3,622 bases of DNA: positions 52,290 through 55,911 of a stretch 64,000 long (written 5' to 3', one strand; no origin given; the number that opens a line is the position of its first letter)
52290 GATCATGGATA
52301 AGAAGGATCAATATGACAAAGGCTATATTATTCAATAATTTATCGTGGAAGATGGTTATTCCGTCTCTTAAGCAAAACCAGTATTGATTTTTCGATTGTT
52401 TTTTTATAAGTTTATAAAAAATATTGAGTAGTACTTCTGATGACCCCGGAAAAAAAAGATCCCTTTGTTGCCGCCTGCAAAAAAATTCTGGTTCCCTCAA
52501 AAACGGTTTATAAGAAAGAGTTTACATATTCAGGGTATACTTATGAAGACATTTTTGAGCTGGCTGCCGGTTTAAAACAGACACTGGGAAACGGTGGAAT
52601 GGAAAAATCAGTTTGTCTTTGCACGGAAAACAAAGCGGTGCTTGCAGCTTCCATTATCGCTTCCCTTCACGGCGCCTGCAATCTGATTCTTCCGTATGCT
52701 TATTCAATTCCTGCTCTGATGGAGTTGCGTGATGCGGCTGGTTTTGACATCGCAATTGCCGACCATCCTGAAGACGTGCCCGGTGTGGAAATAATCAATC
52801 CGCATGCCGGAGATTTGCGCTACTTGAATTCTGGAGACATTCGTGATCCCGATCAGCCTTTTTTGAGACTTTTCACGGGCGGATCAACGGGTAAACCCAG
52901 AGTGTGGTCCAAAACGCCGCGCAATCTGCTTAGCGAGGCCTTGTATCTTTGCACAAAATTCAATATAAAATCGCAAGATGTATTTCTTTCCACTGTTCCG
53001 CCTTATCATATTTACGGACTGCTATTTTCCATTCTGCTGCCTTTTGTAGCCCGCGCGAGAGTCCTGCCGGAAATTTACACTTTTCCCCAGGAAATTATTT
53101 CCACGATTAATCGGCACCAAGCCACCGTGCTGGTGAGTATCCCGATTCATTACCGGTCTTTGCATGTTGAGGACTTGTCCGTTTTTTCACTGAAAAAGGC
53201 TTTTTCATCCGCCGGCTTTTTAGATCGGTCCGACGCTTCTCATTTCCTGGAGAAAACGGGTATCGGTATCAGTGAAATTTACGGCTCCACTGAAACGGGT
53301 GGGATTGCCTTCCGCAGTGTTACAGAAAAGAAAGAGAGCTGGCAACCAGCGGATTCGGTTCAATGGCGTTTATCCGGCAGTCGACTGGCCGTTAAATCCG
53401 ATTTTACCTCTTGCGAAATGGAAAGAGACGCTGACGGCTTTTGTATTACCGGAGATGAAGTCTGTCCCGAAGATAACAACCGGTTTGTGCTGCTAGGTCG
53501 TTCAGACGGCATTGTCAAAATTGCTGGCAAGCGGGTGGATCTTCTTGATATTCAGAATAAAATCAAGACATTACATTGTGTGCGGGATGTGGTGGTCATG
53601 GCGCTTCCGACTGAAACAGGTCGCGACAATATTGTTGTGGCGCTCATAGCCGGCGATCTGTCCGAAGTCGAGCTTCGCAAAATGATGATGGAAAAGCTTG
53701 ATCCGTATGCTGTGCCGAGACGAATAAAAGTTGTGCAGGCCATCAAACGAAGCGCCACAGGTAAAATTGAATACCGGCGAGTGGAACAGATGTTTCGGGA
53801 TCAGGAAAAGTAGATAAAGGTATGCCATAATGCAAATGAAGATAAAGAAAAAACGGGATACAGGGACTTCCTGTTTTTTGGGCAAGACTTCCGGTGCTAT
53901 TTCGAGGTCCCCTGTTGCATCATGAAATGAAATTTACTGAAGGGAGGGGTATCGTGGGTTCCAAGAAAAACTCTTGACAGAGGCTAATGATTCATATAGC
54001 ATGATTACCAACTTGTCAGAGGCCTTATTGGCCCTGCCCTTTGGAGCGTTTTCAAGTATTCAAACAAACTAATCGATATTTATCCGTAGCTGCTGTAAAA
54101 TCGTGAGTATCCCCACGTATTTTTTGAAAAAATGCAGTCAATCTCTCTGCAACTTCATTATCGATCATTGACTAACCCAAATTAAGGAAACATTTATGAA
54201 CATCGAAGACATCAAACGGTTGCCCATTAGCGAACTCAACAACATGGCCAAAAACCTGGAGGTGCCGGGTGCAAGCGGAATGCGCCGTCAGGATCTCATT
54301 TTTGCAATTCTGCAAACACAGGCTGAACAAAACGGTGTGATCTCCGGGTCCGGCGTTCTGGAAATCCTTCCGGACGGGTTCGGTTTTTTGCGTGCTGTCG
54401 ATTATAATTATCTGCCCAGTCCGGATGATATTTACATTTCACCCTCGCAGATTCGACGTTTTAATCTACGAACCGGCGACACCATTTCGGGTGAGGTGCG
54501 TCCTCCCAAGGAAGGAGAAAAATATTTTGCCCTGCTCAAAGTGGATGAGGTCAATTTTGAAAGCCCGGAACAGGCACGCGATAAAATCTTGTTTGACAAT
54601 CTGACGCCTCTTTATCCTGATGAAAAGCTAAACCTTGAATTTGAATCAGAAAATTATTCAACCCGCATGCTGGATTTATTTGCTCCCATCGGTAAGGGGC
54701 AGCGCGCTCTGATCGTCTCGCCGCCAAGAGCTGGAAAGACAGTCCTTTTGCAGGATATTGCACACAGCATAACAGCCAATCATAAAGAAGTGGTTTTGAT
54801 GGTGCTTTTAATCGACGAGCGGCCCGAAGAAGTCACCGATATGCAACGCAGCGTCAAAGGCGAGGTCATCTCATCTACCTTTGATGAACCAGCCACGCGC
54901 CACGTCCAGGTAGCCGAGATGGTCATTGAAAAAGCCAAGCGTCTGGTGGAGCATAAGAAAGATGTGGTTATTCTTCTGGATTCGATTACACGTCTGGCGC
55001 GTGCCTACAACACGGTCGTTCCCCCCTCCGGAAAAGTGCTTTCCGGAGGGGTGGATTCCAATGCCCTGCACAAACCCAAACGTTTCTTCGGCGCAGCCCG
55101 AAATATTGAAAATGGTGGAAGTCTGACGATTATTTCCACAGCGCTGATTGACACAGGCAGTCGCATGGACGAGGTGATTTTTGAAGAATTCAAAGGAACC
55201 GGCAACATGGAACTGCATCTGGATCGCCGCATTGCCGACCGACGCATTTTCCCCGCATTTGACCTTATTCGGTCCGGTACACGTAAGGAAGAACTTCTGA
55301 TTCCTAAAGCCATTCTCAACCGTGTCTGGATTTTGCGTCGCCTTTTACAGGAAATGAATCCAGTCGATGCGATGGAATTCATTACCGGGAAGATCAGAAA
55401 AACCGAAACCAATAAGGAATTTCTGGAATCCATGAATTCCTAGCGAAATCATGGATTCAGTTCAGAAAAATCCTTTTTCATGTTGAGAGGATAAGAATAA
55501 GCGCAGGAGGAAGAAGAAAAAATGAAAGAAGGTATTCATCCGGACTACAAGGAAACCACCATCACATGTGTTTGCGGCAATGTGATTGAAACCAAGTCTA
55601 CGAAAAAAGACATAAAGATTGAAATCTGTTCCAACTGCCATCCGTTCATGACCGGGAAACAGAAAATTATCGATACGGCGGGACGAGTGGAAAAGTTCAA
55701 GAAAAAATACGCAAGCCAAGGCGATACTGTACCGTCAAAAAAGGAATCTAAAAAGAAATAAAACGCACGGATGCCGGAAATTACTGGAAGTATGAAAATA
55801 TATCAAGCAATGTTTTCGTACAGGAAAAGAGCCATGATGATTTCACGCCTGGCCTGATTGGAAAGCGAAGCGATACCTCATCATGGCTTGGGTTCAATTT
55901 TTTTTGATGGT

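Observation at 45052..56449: Perfect 637-bp direct repeat (a complete transcription unit) bracketing 10.1 kb that includes rho and rpmE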

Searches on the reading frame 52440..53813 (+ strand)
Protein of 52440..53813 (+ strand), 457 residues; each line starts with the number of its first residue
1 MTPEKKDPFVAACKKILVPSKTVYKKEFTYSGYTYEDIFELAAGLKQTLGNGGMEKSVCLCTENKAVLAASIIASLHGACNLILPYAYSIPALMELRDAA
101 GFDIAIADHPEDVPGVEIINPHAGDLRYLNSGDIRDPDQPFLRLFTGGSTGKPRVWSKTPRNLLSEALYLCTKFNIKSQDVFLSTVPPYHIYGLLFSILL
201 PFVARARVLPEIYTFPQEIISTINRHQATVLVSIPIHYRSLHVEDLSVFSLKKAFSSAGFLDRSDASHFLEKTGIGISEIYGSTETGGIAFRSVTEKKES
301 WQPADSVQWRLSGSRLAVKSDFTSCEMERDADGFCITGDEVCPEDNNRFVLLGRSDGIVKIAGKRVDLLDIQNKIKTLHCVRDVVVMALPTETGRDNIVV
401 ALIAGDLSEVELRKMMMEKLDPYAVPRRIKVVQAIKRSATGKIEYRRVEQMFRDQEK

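Call 8: search_protein_families(library=pfam, proteins=[window:52440-53813:+], max_evalue=0.01)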
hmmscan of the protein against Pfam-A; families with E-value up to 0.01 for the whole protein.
window:52440-53813:+ (457 aa): 2 families
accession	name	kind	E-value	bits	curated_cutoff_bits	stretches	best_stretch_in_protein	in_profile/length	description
PF00501.34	AMP-binding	-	8.9e-24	84.4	29.9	1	35-333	28-370/384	AMP-binding enzyme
PF13193.12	AMP-binding_C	-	1.2e-05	26.6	24.5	1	375-442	6-76/76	AMP-binding enzyme C-terminal domain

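Call 62: search_protein_families(library=ncbifam, proteins=[window:52440-53813:+], max_evalue=0.01)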
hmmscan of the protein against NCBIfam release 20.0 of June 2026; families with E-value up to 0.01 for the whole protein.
window:52440-53813:+ (457 aa): 92 families (the best 25 are shown)
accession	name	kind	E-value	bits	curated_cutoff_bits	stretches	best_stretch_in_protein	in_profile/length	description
NF004837.0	PRK06187.1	subfamily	3.8e-32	111.2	476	2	138-304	170-343/531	long-chain-fatty-acid--CoA ligase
NF004114.0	PRK05605.1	equivalog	7e-26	90.7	766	2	135-291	218-380/575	long-chain-fatty-acid--CoA ligase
TIGR02372.1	4_coum_CoA_lig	equivalog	2e-25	89.3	334.7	1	145-443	102-385/386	4-coumarate--CoA ligase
TIGR03098.1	ligase_PEP_1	hypoth_equivalog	2.2e-24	85.8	592.35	2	337-448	400-514/517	acyl-CoA ligase (AMP-forming), exosortase A system-associated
NF005702.0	PRK07514.1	subfamily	2.6e-23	82.1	558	2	144-293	163-314/506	malonyl-CoA synthase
NF005291.0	PRK06814.1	equivalog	1.1e-21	76.6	1349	2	134-289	789-947/1140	acyl-[ACP]--phospholipid O-acyltransferase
NF053567.1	HBDA_AROS1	equivalog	2.2e-21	75.9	1000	2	332-455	393-522/523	3-hydroxybenzoate--CoA ligase HbdA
TIGR01733.1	AA-adenyl-dom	subfamily_domain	1.6e-20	73.3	317.4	2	34-301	1-289/409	amino acid adenylation domain-containing protein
NF006386.0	PRK08633.1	equivalog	1.7e-20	72.4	1221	2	136-298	780-947/1147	acyl-[ACP]--phospholipid O-acyltransferase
NF052269.1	Staph_lig_FadD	equivalog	2.3e-19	69.1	650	2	131-299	144-313/499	long-chain-fatty-acid--CoA ligase FadD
NF005858.0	PRK07787.1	subfamily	5.6e-19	67.9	575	2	100-312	92-308/471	acyl-CoA synthetase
TIGR02262.1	benz_CoA_lig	subfamily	2.1e-18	66.4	375.25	1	136-445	159-502/508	benzoate-CoA ligase family protein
NF006167.0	PRK08308.1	equivalog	8.2e-18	64.5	513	1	137-448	100-407/414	acyl-CoA synthetase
NF005307.0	PRK06839.1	equivalog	1.8e-17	63.1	748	2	136-291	147-305/496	o-succinylbenzoate--CoA ligase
NF009233.0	PRK12583.1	subfamily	4.2e-17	61.8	832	2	140-238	203-302/558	fatty acid CoA ligase family protein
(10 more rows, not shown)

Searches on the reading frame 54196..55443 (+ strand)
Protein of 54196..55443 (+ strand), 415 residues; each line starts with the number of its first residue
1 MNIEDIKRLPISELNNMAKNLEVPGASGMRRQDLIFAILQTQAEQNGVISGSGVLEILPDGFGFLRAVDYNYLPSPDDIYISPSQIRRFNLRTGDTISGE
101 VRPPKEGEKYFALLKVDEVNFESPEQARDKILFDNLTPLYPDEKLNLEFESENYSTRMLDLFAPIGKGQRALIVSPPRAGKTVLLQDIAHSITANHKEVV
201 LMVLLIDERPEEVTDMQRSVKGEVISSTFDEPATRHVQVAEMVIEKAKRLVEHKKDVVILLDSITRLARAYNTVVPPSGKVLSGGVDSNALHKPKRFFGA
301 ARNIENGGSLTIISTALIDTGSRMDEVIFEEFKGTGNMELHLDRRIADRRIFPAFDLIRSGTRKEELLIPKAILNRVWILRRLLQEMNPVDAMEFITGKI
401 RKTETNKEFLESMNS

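Call 8: search_protein_families(library=pfam, proteins=[window:54196-55443:+], max_evalue=0.01)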
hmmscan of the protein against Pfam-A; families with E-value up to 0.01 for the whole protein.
window:54196-55443:+ (415 aa): 8 families
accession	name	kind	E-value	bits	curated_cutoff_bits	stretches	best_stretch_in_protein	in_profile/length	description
PF07497.18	Rho_RNA_bind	-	4.2e-35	119.8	27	1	52-125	2-73/73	Rho termination factor, RNA-binding domain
PF00006.31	ATP-synt_ab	-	1.6e-25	90.4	29.5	1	157-360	3-211/213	ATP synthase alpha/beta family, nucleotide-binding domain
PF07498.18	Rho_N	-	2.4e-17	63.1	24.9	1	5-47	1-43/43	Rho termination factor, N-terminal domain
PF01637.24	ATPase_2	-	0.00048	20.4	33.2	1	175-268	27-123/225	ATPase domain predominantly from Archaea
PF19568.5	Spore_III_AA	-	0.00059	19.4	27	1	169-211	145-188/306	Sporulation stage III, protein AA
PF22707.2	S1CSD-TOTE-2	-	0.0025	18.2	27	1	52-99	4-40/60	S1/CSD-like domain 2 of the TOTE conflict systems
PF05729.18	NACHT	-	0.0045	17.3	26.7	1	180-270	12-96/167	NACHT domain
PF08206.17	OB_RNB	-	0.0059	16.7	24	0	53-98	1-39/58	Ribonuclease B OB domain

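Call 15: find_related_loci(query=window:54196-55443:+, collection=genome_contigs, flank=10000)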
Query window:54196-55443:+ (415 aa) in genome_contigs; peptide patterns used: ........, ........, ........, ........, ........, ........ (x = any residue, [..] = any of these).
600 stretches matched a pattern (row limit reached: there are more); 600 encode a relative of the query (tblastn E <= 1e-3); the best 80 are kept; 80 distinct loci.
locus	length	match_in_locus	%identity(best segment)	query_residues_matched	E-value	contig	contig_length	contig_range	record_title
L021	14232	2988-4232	91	1-415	0e+0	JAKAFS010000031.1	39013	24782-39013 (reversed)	MAG: Deltaproteobacteria bacterium isolate WY2.bin112 NODE_1301_length_39013_cov_1.662732, whole genome shotgun sequence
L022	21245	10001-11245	75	1-415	0e+0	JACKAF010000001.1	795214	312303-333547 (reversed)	MAG: Bdellovibrionaceae bacterium isolate HK-STAS-BDEL_A-1 HK-STAS-BDEL_A-1_1, whole genome shotgun sequence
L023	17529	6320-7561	76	1-414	0e+0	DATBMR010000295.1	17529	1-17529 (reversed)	MAG TPA_asm: Candidatus Binatia bacterium isolate SMAG_U4003 k141_4895469, whole genome shotgun sequence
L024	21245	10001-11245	74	1-414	0e+0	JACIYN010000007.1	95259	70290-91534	MAG: Desulfacinum sp. isolate MAG-79 Desulfacinum_C3_bin37_Scaffold_7, whole genome shotgun sequence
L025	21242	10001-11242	74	1-414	0e+0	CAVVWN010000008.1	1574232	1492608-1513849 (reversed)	MAG: uncultured Acidobacteriota bacterium isolate MFD09779.bin.1.373 genome assembly, contig: contig_3962, whole genome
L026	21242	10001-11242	75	1-414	0e+0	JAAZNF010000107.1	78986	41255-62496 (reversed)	MAG: Myxococcales bacterium isolate AS27yjCOA_137 154162_AS27, whole genome shotgun sequence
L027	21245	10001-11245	72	1-415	0e+0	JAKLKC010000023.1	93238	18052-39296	MAG: Myxococcota bacterium isolate MAG.506 MAG.506-NODE_23_length_93238_cov_7.008577, whole genome shotgun sequence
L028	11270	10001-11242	74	1-414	0e+0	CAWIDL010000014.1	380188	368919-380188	MAG: uncultured delta proteobacterium isolate MFD01231.bin.1.21 genome assembly, contig: contig_5130, whole genome shotg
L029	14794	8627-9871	74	1-415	0e+0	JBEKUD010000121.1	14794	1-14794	MAG: Candidatus Sulfotelmatobacter sp. isolate SPRUCE 573 SPRUCE_573_121, whole genome shotgun sequence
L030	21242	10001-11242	72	1-414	0e+0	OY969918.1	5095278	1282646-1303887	MAG: uncultured Acidobacteriota bacterium isolate MFD04967.bin.c.4 genome assembly, chromosome: 1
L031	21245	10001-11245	74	1-415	0e+0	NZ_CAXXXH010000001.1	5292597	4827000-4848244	MAG: uncultured Desulfosarcina sp. isolate 50816ded-68e0-41e8-a3df-c89a3961daa5 contig_1, whole genome shotgun sequence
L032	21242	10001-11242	74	1-414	0e+0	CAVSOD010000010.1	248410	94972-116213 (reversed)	MAG: uncultured Acidobacteriota bacterium isolate MFD03346.bin.1.72 genome assembly, contig: contig_2624, whole genome s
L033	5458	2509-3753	74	1-415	0e+0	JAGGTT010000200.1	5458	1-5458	MAG: Candidatus Tharpella sp. isolate AUK055 PB_MBMC_009_c_000000000312, whole genome shotgun sequence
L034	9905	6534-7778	73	1-415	0e+0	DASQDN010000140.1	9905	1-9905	MAG TPA_asm: Bryobacteraceae bacterium isolate SMAG_U11728 k141_622170, whole genome shotgun sequence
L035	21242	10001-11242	74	1-414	0e+0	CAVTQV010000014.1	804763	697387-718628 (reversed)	MAG: uncultured Acidobacteriaceae bacterium isolate MFD09603.bin.2.105 genome assembly, contig: contig_5934, whole genom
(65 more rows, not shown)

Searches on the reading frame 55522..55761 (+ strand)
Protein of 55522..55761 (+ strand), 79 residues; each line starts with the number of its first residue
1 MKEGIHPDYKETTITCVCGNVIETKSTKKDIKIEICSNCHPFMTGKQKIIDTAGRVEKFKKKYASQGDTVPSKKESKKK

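Call 8: search_protein_families(library=pfam, proteins=[window:55522-55761:+], max_evalue=0.01)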
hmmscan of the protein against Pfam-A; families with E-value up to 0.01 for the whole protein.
window:55522-55761:+ (79 aa): 1 family
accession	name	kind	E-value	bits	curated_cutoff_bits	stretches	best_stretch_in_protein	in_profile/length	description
PF01197.23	Ribosomal_L31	-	1.4e-32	112.1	27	1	1-64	1-65/65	Ribosomal protein L31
